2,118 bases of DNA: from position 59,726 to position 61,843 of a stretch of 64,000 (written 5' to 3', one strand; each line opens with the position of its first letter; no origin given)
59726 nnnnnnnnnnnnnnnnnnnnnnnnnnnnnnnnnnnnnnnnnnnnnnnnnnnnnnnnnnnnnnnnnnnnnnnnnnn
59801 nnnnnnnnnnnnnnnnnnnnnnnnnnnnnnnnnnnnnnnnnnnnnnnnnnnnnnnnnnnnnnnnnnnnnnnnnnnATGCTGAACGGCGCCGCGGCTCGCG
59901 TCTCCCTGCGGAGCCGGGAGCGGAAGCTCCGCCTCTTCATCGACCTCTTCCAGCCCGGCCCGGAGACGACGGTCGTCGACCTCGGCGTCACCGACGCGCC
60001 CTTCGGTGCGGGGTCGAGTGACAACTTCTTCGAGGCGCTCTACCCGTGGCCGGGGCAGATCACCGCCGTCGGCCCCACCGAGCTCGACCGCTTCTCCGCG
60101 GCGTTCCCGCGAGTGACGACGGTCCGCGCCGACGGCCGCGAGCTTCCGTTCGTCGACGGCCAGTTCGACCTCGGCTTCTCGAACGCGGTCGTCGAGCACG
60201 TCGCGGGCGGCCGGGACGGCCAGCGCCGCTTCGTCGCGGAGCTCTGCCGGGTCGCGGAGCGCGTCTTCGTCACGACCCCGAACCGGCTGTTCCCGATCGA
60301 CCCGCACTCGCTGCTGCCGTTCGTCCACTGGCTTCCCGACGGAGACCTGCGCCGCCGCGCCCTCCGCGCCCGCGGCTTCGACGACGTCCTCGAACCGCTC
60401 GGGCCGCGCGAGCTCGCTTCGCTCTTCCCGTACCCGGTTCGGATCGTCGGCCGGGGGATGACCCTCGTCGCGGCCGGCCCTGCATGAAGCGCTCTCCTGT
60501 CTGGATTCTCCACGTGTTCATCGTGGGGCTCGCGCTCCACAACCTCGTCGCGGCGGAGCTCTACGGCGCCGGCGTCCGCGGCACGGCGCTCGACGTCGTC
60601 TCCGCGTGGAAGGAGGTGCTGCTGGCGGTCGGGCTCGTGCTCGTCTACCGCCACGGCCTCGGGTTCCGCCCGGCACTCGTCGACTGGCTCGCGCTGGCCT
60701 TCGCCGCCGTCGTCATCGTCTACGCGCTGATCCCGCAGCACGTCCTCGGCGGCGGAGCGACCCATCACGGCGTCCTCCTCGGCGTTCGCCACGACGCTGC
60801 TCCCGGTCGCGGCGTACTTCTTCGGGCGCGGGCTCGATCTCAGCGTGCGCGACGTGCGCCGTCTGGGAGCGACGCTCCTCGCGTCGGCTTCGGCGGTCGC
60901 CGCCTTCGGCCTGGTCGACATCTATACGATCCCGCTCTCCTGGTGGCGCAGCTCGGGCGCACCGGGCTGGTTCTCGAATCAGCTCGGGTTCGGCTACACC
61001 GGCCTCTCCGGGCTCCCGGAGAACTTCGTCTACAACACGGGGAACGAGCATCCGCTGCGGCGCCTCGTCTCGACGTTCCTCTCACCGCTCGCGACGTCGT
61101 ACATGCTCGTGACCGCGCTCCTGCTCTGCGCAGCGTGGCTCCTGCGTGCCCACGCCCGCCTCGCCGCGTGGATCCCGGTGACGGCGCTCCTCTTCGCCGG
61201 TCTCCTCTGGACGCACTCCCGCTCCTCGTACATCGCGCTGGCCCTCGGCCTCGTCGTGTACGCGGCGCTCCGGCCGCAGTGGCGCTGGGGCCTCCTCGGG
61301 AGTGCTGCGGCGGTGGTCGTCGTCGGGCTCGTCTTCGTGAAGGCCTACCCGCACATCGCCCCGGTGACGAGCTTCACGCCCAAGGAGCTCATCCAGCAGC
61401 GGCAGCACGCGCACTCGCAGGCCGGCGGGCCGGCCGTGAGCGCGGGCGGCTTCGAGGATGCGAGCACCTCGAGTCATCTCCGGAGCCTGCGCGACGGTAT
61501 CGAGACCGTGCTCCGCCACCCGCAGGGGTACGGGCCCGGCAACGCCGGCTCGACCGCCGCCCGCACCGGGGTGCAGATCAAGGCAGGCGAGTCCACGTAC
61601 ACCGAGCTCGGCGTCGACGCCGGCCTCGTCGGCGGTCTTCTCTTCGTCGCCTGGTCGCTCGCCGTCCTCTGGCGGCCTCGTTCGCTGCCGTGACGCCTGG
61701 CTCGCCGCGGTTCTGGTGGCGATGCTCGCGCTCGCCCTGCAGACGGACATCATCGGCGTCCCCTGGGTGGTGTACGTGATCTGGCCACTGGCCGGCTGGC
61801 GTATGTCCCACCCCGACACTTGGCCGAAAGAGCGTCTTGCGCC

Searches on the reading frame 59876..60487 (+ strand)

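Call 3: search_protein_families(library=pfam, proteins=[window:59876-60487:+], max_evalue=0.01)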
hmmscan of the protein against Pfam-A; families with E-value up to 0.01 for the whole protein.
window:59876-60487:+ (203 aa): 2 families
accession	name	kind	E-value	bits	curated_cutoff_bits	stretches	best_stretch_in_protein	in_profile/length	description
PF08241.18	Methyltransf_11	-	3e-07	31.4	21.2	1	60-127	19-87/95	Methyltransferase domain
PF13649.12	Methyltransf_25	-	0.00024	22.2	27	1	70-126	34-92/97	Methyltransferase domain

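Call 4: search_protein_families(library=ncbifam, proteins=[window:59876-60487:+], max_evalue=0.01)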
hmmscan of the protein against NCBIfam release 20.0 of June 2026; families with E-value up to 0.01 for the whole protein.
window:59876-60487:+ (203 aa): 1 family
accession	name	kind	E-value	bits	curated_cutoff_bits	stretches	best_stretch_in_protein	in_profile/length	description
NF040539.1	AST_met_ArsM_2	exception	0.0013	18.6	240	1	82-129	114-157/262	putative arsinothricin biosynthesis methyltransferase ArsM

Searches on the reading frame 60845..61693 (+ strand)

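Call 3: search_protein_families(library=pfam, proteins=[window:60845-61693:+], max_evalue=0.01)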
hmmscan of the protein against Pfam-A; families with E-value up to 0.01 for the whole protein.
window:60845-61693:+ (282 aa): 1 family
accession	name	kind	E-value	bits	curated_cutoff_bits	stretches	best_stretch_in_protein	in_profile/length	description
PF04932.20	Wzy_C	-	2e-15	57.3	31.7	1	113-268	3-149/149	O-Antigen ligase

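Call 4: search_protein_families(library=ncbifam, proteins=[window:60845-61693:+], max_evalue=0.01)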
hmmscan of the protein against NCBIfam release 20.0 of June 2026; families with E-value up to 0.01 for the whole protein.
window:60845-61693:+ (282 aa): 2 families
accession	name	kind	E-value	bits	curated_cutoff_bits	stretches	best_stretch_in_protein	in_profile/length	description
NF012031.0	PRK15487.1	equivalog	0.00043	19.5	277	1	87-167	170-249/404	O-antigen ligase RfaL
NF051875.1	glycan_WsfD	subfamily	0.005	15.6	80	1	78-168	145-241/452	glycan biosynthesis hexose transferase WsfD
